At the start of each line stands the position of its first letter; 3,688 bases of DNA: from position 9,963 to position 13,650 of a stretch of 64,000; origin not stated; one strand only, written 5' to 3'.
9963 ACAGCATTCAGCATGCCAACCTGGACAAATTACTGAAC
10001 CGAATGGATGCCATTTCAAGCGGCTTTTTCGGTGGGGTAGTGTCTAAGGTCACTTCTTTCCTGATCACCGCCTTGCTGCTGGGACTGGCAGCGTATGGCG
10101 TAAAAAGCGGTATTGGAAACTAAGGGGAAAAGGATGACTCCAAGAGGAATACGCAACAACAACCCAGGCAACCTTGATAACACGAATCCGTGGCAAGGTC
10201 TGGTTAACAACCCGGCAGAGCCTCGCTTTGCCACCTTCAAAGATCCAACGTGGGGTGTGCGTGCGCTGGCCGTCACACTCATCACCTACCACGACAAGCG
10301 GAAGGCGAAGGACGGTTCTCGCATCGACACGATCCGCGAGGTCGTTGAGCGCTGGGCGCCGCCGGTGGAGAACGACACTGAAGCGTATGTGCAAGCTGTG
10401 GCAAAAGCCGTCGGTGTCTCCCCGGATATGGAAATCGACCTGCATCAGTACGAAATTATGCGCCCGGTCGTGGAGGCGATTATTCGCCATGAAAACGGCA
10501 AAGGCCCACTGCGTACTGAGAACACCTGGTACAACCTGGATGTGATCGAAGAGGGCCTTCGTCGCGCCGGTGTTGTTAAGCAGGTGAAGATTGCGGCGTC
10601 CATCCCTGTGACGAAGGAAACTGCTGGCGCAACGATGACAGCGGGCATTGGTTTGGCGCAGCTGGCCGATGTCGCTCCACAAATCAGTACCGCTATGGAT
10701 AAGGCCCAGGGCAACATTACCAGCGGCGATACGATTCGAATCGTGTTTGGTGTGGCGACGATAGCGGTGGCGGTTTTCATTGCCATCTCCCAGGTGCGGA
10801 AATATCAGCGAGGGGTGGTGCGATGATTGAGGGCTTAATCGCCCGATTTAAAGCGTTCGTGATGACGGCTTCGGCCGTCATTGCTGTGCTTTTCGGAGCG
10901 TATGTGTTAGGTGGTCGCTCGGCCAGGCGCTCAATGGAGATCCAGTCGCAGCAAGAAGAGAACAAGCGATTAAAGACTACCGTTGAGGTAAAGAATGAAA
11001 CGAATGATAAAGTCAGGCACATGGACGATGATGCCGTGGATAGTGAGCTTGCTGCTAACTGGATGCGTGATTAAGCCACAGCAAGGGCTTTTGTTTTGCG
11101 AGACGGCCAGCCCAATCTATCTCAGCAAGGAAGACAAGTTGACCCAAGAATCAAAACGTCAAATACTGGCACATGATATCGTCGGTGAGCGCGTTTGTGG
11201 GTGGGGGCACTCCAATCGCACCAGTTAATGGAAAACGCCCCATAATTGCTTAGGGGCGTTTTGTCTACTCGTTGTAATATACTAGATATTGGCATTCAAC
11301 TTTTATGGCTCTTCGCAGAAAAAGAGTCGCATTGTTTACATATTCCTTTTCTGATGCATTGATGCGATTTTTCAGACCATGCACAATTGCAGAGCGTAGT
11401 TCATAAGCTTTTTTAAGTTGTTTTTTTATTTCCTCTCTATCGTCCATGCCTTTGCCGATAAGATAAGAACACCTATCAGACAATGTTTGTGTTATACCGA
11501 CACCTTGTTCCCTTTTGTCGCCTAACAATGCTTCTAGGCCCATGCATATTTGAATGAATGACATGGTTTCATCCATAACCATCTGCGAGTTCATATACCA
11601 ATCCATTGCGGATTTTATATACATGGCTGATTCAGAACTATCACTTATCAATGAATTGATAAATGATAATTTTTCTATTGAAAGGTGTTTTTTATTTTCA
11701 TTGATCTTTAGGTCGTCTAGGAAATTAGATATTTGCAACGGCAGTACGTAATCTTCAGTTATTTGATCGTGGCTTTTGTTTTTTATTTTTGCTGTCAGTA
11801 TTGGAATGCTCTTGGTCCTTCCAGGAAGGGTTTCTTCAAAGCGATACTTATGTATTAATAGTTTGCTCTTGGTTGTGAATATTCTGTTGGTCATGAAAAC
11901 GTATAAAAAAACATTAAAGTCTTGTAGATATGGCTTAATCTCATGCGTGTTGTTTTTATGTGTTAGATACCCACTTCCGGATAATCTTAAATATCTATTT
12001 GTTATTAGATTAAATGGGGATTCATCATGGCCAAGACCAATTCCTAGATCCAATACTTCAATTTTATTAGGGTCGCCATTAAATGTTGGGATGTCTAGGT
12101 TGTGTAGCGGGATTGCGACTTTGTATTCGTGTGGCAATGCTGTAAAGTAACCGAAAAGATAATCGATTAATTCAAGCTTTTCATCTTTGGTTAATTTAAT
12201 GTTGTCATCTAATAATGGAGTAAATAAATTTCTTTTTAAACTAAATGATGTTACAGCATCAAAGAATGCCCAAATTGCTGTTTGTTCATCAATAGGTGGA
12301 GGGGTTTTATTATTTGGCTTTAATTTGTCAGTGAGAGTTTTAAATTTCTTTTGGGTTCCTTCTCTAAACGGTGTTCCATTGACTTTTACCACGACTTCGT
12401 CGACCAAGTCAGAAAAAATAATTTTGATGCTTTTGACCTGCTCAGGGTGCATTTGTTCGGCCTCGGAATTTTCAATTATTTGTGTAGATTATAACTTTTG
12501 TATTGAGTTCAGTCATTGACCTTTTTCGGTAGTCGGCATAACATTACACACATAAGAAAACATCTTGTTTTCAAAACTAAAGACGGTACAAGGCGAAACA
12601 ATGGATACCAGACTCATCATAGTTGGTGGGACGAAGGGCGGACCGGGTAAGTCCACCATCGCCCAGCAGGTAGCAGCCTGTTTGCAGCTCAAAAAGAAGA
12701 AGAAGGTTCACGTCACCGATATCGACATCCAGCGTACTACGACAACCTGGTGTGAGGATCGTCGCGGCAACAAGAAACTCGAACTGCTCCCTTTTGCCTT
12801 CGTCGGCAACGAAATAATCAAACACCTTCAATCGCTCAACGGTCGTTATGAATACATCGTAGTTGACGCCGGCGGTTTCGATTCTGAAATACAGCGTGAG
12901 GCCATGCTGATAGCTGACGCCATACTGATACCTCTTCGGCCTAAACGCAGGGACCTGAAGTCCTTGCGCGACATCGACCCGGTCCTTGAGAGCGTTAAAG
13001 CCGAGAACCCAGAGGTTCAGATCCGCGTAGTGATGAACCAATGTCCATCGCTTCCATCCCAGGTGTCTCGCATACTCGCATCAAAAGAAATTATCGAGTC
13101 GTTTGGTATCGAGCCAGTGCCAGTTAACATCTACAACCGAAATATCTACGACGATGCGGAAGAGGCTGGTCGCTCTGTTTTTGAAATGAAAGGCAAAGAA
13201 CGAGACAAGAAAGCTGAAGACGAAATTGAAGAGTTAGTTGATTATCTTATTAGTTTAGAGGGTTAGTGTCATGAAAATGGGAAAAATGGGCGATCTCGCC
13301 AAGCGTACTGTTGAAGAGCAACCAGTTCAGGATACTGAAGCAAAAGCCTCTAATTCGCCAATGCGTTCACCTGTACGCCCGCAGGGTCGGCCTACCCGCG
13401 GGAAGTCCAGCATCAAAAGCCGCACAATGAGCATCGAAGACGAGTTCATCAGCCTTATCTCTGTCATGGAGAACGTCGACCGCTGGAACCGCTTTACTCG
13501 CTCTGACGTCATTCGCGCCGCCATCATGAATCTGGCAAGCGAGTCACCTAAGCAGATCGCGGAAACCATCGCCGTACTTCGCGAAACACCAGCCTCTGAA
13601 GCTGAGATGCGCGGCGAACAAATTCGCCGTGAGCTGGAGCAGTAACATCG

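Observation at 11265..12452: AT-rich, opposite-strand moron encoding a 395-aa protein with a C-terminal HEPN (Rx4H) domain. Candidate abortive-infection/exclusion gene.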

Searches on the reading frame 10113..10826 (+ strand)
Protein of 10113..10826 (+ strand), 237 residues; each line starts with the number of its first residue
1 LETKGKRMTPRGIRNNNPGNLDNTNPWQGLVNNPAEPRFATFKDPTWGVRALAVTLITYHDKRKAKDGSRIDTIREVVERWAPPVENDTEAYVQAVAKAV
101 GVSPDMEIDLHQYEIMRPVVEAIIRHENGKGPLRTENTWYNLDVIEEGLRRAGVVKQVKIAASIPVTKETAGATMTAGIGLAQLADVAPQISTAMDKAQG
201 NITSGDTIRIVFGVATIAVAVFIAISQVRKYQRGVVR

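Call 54: search_protein_families(library=pfam, proteins=[window:10113-10826:+], max_evalue=0.01)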
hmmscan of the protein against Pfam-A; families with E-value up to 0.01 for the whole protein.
window:10113-10826:+ (237 aa): 0 families

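Call 103: search_dna_similar(query=window:10134-10826:+, collection=phages, mode=protein, max_rows=12, max_evalue=0.00001)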
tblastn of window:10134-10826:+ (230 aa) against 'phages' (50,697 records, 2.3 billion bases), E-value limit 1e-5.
Records with a match: 758; places in all: 764; records where one place covers at least 80% of the query: 181.
Best place of each record, by identity: 60-80% 12; <60% 746.
By first word of the organism name: Salmonella 168; Escherichia 163; Pseudomonas 145; Vibrio 43; Aeromonas 22; Proteus 22; Klebsiella 19; Enterobacter 19; Providencia 18; Kayfunavirus 17; and 36 more.
By host as written in the record: - 106; Escherichia coli 73; Pseudomonas aeruginosa 38; Pseudomonas aeruginosa PA14 32; Salmonella enterica subsp. enterica serovar Typhi 30; Salmonella enterica subsp. enterica serovar Typhimurium 26; Salmonella enterica 20; Proteus mirabilis 16; and 231 more.
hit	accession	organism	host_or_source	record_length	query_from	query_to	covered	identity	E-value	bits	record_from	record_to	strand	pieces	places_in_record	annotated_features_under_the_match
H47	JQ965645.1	Salmonella phage SSU5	Salmonella enterica subsp. enterica ...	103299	2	229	99%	77.6%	4e-101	326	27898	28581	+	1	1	putative endolysin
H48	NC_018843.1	Salmonella phage SSU5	Salmonella enterica subsp. enterica ...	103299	2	229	99%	77.6%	4e-101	326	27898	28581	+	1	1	endolysin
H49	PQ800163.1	Klebsiella phage Kpn_R1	Klebsiella pneumoniae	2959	2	229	99%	77.2%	2e-102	322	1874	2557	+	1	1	record has no annotation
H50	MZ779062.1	Klebsiella phage pJN2-26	horse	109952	2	229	99%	77.2%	1e-99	322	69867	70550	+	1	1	putative endolysin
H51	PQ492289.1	Klebsiella phage vB_KpnS_p4727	Klebsiella pneumoniae 4727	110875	2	229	99%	77.2%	1e-99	322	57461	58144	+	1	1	record has no annotation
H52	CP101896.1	Klebsiella phage GArcari-2022b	Klebsiella pneumoniae strain 4011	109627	2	229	99%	77.2%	1e-99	322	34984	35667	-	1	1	record has no annotation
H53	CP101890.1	Klebsiella phage GArcari-2022a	Klebsiella pneumoniae strain 9362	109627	2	229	99%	77.2%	1e-99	322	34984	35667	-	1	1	record has no annotation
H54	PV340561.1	Escherichia phage PhiR41_1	Escherichia coli str. K-12 substr. ...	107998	2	228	99%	77.1%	3e-99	321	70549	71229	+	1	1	hypothetical protein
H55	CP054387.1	Escherichia phage CMS-2020a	Escherichia coli strain SCU-175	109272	2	229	99%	76.8%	2e-99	321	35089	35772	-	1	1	record has no annotation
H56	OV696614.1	Escherichia phage Cyrano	-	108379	2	229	99%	76.8%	3e-99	321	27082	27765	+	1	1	Endolysin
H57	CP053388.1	Escherichia phage CMS-2020a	Escherichia coli strain SCU-107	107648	2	229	99%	76.3%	6e-100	323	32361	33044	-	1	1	record has no annotation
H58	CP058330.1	Klebsiella phage vB_Kpn_1825-KPC53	Klebsiella pneumoniae subsp. pneumoniae ...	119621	2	229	99%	76.3%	1e-98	320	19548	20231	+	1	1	record has no annotation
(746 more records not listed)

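Call 104: get_annotated_region(hit=H48, flank=3500)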
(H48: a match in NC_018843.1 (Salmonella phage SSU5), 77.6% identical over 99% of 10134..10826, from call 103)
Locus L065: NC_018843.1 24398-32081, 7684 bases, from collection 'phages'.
description: Salmonella phage SSU5, complete genome.
organism: Salmonella phage SSU5 (NCBI taxid 1177632)
taxonomy: Viruses; Duplodnaviria; Heunggongvirae; Uroviricota; Caudoviricetes
host: Salmonella enterica subsp. enterica serovar Typhimurium strain LT2; source: -; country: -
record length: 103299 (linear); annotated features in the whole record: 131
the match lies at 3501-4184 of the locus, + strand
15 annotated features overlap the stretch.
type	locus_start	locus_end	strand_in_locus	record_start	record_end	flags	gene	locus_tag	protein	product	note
CDS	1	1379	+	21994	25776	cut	-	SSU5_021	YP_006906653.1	tail fiber protein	-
CDS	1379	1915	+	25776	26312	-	-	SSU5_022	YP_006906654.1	tail fiber adhesin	-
CDS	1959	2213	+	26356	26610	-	-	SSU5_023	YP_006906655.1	outer membrane protein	-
CDS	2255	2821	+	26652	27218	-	-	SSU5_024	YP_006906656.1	membrane associated protein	-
CDS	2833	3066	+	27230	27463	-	-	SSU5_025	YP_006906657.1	Cor superinfection exclusion protein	-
CDS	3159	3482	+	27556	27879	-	-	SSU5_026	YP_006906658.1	putative holin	-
CDS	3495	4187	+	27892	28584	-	-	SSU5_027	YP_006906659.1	endolysin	-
CDS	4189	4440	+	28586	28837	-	-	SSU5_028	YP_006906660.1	Rz-like spanin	-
CDS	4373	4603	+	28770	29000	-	-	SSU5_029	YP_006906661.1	Rz-like spanin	-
CDS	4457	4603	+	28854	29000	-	-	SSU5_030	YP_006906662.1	Rz-like spanin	-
CDS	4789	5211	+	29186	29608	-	-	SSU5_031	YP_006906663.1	hypothetical protein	-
CDS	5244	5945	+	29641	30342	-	-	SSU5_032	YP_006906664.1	hypothetical protein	-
CDS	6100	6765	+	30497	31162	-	-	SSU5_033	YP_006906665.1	ParA-like partition protein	-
CDS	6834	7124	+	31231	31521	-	-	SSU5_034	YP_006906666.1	hypothetical protein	-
CDS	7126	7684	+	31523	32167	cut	-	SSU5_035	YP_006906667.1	hypothetical protein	-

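Call 105: get_annotated_region(hit=H56, flank=3500)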
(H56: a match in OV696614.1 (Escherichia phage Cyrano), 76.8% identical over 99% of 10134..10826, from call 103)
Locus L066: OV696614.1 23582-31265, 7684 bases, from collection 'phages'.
description: Escherichia phage Cyrano genome assembly, segment: complete_genome.
organism: Escherichia phage Cyrano (NCBI taxid 2904711)
taxonomy: Viruses; Duplodnaviria; Heunggongvirae; Uroviricota; Caudoviricetes
host: -; source: -; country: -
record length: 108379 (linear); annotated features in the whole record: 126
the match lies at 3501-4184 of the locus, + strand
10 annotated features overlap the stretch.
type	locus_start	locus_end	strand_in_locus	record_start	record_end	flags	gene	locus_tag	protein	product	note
CDS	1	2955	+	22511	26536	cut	-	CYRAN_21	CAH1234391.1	tail fiber protein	S major structural protein of Phage P1 tail fibers homolog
CDS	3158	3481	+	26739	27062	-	-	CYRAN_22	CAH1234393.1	Holin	-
CDS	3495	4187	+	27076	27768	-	-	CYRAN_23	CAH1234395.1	Endolysin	-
CDS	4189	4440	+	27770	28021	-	-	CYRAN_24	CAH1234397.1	Rz spanin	-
CDS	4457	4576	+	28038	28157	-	-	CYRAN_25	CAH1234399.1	Rz1 spanin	-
CDS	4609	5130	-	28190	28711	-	-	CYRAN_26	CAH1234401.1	KacT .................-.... toxin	-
CDS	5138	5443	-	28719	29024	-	-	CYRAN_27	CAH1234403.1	putative antitoxin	-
CDS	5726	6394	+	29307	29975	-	-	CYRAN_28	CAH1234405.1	ParA plasmid partitioning protein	-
CDS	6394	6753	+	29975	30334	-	-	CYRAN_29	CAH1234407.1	RelE/ParE putative toxin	-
CDS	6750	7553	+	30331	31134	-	-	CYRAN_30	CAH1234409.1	Hypothetical protein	-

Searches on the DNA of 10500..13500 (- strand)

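Call 72: search_rna_families(source=window, start=10500, end=13500, threshold=evalue, max_evalue=1)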
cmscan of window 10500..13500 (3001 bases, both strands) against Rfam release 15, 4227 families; matches with E-value up to 1: 0.
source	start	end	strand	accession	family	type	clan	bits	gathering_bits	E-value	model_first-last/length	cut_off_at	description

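Call 89: search_dna_similar(query=L059:1-12894:+, collection=phages, mode=near, max_rows=6)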
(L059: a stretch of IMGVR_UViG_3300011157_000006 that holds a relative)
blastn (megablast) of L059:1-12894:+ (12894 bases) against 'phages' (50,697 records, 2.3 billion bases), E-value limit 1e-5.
Records with a match: 90; places in all: 90; records where one place covers at least 80% of the query: 0.
Best place of each record, by identity: 80-90% 68; 60-80% 22.
By first word of the organism name: Escherichia 69; Stx1a-converting 10; Enterobacteria 6; Lambdavirus 2; Enterobacter 1; Campylobacter 1; Klebsiella 1.
By host as written in the record: - 39; Escherichia coli 21; Escherichia coli ECOR13 8; Escherichia coli str. K-12 substr. MG1655 5; Escherichia coli C 4; Escherichia coli BL21(DE3) 2; Escherichia coli MC1000 2; Enterobacter sp. E12 1; and 8 more.
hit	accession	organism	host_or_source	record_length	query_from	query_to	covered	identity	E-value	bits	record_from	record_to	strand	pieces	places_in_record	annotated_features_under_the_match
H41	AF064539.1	Escherichia phage N15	-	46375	103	5570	42%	81.9%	0e+0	4606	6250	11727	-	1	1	gene 16: gp16 | gene 8: gp8 | gene 13: gp13 | gene 11: gp11 | gene 9: gp9 | and 6 other names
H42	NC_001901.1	Escherichia phage N15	-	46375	103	5570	42%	81.9%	0e+0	4606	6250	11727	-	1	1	gene 16: tail length tape measure protein | gene 8: major capsid protein | gene 13: major tail protein | gene 11: tail protein | gene 9: DNA packaging chaperone FI | and 6 other names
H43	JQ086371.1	Enterobacteria phage HK225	Escherichia coli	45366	103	5570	42%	81.7%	0e+0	4512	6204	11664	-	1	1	tail length tape measure protein | major head subunit E | major tail protein V | minor tail protein Z | minor tail protein G | and 6 other names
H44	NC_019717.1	Enterobacteria phage HK225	Escherichia coli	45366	103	5570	42%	81.7%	0e+0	4512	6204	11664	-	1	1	tail length tape measure protein | major capsid protein | major tail protein | tail protein | minor tail protein (x2) | and 5 other names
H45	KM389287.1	Escherichia phage Phi06_2987 S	-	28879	102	5567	42%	81.6%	0e+0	4473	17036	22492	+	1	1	record has no annotation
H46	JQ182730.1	Enterobacteria phage mEp237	Escherichia coli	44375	103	5570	42%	81.5%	0e+0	4458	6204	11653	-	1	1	tail length tape measure protein | major head subunit | major tail protein V | minor tail protein Z | minor tail protein G | and 4 other names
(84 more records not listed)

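Call 90: search_dna_similar(query=L064:1-12342:+, collection=phages, mode=near, max_rows=6)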
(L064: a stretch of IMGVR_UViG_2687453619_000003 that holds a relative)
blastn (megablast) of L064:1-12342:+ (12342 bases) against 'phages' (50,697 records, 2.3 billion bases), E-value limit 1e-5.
No match.

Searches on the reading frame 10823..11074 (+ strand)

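Call 54: search_protein_families(library=pfam, proteins=[window:10823-11074:+], max_evalue=0.01)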
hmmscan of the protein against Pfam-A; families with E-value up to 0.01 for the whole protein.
window:10823-11074:+ (83 aa): 1 family
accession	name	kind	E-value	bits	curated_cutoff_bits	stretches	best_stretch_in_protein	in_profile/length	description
PF06305.16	LapA_dom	-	0.0096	16.2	28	0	12-54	21-63/64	Lipopolysaccharide assembly protein A domain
